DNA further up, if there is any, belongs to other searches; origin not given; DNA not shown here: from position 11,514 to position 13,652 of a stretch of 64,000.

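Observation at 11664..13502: DNA methyltransferase with six copies of the catalytic SPP(Y/F) motif (internal tandem expansion of motif IV)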

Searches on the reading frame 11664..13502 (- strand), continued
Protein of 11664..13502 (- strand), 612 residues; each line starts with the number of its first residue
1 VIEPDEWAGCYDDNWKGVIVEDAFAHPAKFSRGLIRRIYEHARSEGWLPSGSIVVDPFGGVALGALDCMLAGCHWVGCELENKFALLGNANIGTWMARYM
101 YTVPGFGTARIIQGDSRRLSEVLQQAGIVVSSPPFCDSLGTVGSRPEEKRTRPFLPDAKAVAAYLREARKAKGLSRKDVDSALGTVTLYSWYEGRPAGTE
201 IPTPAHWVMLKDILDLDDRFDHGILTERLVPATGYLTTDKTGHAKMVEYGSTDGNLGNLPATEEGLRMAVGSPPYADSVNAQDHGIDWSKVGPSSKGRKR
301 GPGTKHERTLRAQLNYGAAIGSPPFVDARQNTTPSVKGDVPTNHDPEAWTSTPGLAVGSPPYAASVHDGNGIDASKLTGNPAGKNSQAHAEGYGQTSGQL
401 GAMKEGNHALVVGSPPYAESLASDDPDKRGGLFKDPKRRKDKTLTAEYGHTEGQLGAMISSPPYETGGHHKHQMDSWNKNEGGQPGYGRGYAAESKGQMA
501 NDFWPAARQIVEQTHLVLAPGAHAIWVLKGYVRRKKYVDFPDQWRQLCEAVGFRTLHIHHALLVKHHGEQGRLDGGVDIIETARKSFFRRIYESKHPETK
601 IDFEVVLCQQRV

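Call 24: find_encoding_contigs(protein=P0047, flank=8000, max_places=2)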
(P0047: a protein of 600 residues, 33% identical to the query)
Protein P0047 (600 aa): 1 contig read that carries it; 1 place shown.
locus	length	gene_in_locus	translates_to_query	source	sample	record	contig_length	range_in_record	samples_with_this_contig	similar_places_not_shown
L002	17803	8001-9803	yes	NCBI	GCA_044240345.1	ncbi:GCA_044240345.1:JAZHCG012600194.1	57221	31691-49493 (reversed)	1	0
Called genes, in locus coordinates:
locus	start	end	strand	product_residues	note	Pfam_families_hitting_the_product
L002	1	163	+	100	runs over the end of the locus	-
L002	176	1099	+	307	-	-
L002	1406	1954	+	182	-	-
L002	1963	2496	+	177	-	PF19474:DUF6011, PF19663:DUF6166 (weak)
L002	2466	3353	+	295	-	-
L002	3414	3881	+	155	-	-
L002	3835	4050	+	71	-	-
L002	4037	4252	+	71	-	PF13560:HTH_31, PF12844:HTH_19, PF01381:HTH_3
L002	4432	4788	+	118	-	-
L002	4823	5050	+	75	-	-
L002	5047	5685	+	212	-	-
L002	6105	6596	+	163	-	-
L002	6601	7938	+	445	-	PF00772:DnaB, PF13481:AAA_25, PF03796:DnaB_C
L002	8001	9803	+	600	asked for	PF01555:N6_N4_Mtase (weak)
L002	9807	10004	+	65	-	-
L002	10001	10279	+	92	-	-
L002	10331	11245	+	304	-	-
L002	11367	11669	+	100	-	-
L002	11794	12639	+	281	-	-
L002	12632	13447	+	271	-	-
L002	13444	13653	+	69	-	-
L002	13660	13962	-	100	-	-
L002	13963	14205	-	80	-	-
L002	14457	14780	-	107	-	-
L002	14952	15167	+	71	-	PF01396:Zn_ribbon_Top1 (weak)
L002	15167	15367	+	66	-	-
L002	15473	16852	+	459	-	PF01580:FtsK_SpoIIIE (weak)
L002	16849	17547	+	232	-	-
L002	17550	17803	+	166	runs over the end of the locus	-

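Call 25: predict_structure(alignment_id=A1)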
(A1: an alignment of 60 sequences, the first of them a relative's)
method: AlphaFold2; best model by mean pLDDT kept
length: 612 residues; sequences in the alignment: 60
mean_pLDDT: 64.9   pTM: 0.49
mean pLDDT of the five models: 64.9, 64.4, 63.7, 62.7, 61.6
residues with pLDDT >= 90: 212; 70-90: 52; 50-70: 93; < 50: 255
segments of 3 or more residues with pLDDT < 50: 128-154, 191-200, 219-249, 268-286, 291-294, 296-372, 383-387, 410-424, 429-433, 444-494
pLDDT, mean of each block of 10 residues (from residue 1): 86 96 92 97 97 97 98 97 97 98 97 97 70 38 39 58 79 82 65 42 55 55 40 37 44 55 49 38 46 43 34 35 30 36 35 33 34 50 48 54 58 39 48 56 45 35 30 39 41 49 89 97 97 92 98 98 95 95 87 90 97 95
secondary structure, 60 per line:
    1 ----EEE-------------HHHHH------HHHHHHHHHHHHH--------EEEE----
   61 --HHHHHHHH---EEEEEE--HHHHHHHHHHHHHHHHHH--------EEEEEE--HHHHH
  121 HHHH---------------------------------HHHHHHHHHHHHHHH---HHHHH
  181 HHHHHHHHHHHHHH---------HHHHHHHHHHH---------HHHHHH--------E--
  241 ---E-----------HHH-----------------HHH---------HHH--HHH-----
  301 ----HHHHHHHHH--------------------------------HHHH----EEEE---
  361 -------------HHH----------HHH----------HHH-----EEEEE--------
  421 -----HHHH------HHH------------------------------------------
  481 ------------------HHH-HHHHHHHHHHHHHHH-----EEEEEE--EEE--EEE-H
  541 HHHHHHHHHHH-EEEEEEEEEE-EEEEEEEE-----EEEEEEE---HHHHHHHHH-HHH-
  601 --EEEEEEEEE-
elements in order: E5-7 H21-25 H32-44 E53-56 H63-70 E74-79 H82-99 E108-113 H116-124 H158-172 H176-194 H204-214 H224-229 H305-313 H346-349 E354-357 E408-412 H426-429 H503-517 E523-528 E531-533 E536-538 H540-551 E553-562 E564-571 E577-583 H587-595 E603-611

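Call 26: predict_structure(alignment_id=A2)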
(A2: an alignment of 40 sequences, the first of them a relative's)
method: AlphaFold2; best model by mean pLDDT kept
length: 390 residues; sequences in the alignment: 40
mean_pLDDT: 72.0   pTM: 0.65
mean pLDDT of the five models: 72.0, 71.7, 71.1, 69.1, 67.1
residues with pLDDT >= 90: 181; 70-90: 54; 50-70: 27; < 50: 128
segments of 3 or more residues with pLDDT < 50: 134-156, 172-195, 197-276
pLDDT, mean of each block of 10 residues (from residue 1): 94 94 86 96 95 93 96 93 95 97 95 81 69 44 40 47 54 35 34 46 41 43 41 27 35 40 40 50 88 92 93 89 94 97 93 94 84 91 95
secondary structure, 60 per line:
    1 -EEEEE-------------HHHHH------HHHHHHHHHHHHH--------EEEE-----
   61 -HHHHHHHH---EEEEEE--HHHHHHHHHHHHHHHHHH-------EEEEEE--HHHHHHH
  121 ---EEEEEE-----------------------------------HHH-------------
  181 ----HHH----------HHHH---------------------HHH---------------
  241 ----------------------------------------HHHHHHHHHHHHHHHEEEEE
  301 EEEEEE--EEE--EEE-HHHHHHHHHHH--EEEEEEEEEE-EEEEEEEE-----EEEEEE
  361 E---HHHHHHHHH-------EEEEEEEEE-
elements in order: E2-6 H20-24 H31-43 E52-55 H62-69 E73-78 H81-98 E106-111 H114-120 E124-129 H198-201 H281-295 E296-306 E309-311 E314-316 H318-328 E331-340 E342-349 E355-361 H365-373 E381-389

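Call 29: fold_search(model_id=the predicted structure, library=pdb)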
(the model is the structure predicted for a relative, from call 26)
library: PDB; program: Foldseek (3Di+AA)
matches with E <= 10: 1927; with E <= 0.001: 379
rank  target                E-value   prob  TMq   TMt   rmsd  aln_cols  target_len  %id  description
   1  3tma                  6.7e-07  1.00  0.36  0.42   8.4       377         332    8  Crystal structure of TrmN from Thermus thermophilus (released 2012-03-14)
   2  6zxw_G                1.7e-06  1.00  0.35  0.42   9.5       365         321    8  Structure of Archaeoglobus fulgidus Trm11-Trm112 m2G10 tRNA methyltransferase complex bound to sinefungin (released 2020-09-23)
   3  7vvw_A                1.7e-06  1.00  0.35  0.48  15.3       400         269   13  MmtN-SAM complex (released 2022-04-20)
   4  1wg8_B                1.9e-06  1.00  0.33  0.44  17.2       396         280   11  Crystal structure of a predicted S-adenosylmethionine-dependent methyltransferase TT1512 from Thermus thermophilus HB8 (released 2004-11-27)
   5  5zq0_A                2.0e-06  1.00  0.35  0.30   5.0       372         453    9  Crystal structure of spRlmCD with U747loop RNA (released 2018-10-24)
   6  6zxv_B                2.3e-06  1.00  0.35  0.42   7.6       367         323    9  Structure of Archaeoglobus fulgidus Trm11 m2G10 tRNA methyltransferase enzyme bound to sinefungin (released 2020-09-23)
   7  7vvw_B                2.8e-06  1.00  0.35  0.48  15.4       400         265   12  MmtN-SAM complex (released 2022-04-20)
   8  3tm5_B                3.1e-06  1.00  0.36  0.38   5.5       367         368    9  Crystal structure of Trm14 from Pyrococcus furiosus in complex with sinefungin (released 2012-03-14)
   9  8zc7_A                3.6e-06  1.00  0.37  0.51   7.4       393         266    8  Crystallographic analysis of MitM, which catalyzes the post-mitosane modification in mitomycin biosynthesis (released 2024-11-27)
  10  7vvx_C                3.8e-06  1.00  0.35  0.46  15.6       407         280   13  MmtN-SAH-Met complex (released 2022-04-20)
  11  1wg8_A                4.0e-06  1.00  0.34  0.45  16.8       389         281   11  Crystal structure of a predicted S-adenosylmethionine-dependent methyltransferase TT1512 from Thermus thermophilus HB8 (released 2004-11-27)
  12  5e71                  4.5e-06  1.00  0.35  0.41   8.6       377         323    8  Crystal structure of the archaeal tRNA m2G/m22G10 methyltransferase (aTrm11) from Thermococcus kodakarensis (released 2016-07-06)
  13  7vvx_B                4.5e-06  1.00  0.35  0.46  19.0       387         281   13  MmtN-SAH-Met complex (released 2022-04-20)
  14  3sm3                  4.8e-06  1.00  0.31  0.54  14.5       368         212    7  Crystal Structure of SAM-dependent methyltransferases Q8PUK2_METMA from Methanosarcina mazei. Northeast Structural Genom (released 2011-07-20)
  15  7vvv_A                5.8e-06  1.00  0.34  0.45  14.0       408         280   10  Crystal structure of MmtN (released 2022-04-20)
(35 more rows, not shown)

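Call 35: search_solved_structures(query=A2, max_evalue=1, show_alignments=4)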
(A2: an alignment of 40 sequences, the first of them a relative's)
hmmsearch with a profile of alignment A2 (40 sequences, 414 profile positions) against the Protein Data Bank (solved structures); distinct sequences matched with E-value up to 1: 18.
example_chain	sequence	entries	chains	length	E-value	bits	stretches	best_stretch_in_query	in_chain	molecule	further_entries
2zie_A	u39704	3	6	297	5.1e-12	49.1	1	6-95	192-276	Putative modification methylase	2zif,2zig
6pbd_A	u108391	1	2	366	6.3e-06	29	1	52-97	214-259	Modification methylase CcrMI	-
8s9n_A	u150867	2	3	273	7.1e-06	28.8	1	52-100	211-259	DNA cytosine-N4 methyltransferase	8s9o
8s9m_A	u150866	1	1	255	2.5e-05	27.1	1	52-100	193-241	DNA cytosine-N4 methyltransferase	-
5zq1_A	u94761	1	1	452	6.3e-05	25.7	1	6-98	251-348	Uncharacterized RNA methyltransferase SP_1029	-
5zq0_A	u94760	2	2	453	6.4e-05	25.7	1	6-98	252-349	Uncharacterized RNA methyltransferase SP_1029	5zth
5xj2_A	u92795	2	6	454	6.4e-05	25.7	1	6-98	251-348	Uncharacterized RNA methyltransferase SP_1029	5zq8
5xj1_A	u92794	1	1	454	6.4e-05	25.7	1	6-98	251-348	Uncharacterized RNA methyltransferase SP_1029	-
1boo_A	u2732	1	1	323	9.7e-05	25.1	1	29-92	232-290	PROTEIN (N-4 CYTOSINE-SPECIFIC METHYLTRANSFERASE PVU II)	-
5hek_A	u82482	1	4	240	0.00024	23.8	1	28-103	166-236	Adenine specific DNA methyltransferase (DpnA)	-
5hfj_A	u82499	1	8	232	0.00076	22.2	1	28-97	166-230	Adenine specific DNA methyltransferase (DpnA)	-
1g60_A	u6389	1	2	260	0.0071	19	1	53-93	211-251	Adenine-specific Methyltransferase MboIIA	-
9c3u_A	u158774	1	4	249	0.013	18.1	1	54-96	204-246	Methyltransferase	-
8urk_A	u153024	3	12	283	0.014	18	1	54-97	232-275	Methyltransferase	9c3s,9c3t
5e71_A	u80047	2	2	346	0.21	14.1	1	53-149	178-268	N2, N2-dimethylguanosine tRNA methyltransferase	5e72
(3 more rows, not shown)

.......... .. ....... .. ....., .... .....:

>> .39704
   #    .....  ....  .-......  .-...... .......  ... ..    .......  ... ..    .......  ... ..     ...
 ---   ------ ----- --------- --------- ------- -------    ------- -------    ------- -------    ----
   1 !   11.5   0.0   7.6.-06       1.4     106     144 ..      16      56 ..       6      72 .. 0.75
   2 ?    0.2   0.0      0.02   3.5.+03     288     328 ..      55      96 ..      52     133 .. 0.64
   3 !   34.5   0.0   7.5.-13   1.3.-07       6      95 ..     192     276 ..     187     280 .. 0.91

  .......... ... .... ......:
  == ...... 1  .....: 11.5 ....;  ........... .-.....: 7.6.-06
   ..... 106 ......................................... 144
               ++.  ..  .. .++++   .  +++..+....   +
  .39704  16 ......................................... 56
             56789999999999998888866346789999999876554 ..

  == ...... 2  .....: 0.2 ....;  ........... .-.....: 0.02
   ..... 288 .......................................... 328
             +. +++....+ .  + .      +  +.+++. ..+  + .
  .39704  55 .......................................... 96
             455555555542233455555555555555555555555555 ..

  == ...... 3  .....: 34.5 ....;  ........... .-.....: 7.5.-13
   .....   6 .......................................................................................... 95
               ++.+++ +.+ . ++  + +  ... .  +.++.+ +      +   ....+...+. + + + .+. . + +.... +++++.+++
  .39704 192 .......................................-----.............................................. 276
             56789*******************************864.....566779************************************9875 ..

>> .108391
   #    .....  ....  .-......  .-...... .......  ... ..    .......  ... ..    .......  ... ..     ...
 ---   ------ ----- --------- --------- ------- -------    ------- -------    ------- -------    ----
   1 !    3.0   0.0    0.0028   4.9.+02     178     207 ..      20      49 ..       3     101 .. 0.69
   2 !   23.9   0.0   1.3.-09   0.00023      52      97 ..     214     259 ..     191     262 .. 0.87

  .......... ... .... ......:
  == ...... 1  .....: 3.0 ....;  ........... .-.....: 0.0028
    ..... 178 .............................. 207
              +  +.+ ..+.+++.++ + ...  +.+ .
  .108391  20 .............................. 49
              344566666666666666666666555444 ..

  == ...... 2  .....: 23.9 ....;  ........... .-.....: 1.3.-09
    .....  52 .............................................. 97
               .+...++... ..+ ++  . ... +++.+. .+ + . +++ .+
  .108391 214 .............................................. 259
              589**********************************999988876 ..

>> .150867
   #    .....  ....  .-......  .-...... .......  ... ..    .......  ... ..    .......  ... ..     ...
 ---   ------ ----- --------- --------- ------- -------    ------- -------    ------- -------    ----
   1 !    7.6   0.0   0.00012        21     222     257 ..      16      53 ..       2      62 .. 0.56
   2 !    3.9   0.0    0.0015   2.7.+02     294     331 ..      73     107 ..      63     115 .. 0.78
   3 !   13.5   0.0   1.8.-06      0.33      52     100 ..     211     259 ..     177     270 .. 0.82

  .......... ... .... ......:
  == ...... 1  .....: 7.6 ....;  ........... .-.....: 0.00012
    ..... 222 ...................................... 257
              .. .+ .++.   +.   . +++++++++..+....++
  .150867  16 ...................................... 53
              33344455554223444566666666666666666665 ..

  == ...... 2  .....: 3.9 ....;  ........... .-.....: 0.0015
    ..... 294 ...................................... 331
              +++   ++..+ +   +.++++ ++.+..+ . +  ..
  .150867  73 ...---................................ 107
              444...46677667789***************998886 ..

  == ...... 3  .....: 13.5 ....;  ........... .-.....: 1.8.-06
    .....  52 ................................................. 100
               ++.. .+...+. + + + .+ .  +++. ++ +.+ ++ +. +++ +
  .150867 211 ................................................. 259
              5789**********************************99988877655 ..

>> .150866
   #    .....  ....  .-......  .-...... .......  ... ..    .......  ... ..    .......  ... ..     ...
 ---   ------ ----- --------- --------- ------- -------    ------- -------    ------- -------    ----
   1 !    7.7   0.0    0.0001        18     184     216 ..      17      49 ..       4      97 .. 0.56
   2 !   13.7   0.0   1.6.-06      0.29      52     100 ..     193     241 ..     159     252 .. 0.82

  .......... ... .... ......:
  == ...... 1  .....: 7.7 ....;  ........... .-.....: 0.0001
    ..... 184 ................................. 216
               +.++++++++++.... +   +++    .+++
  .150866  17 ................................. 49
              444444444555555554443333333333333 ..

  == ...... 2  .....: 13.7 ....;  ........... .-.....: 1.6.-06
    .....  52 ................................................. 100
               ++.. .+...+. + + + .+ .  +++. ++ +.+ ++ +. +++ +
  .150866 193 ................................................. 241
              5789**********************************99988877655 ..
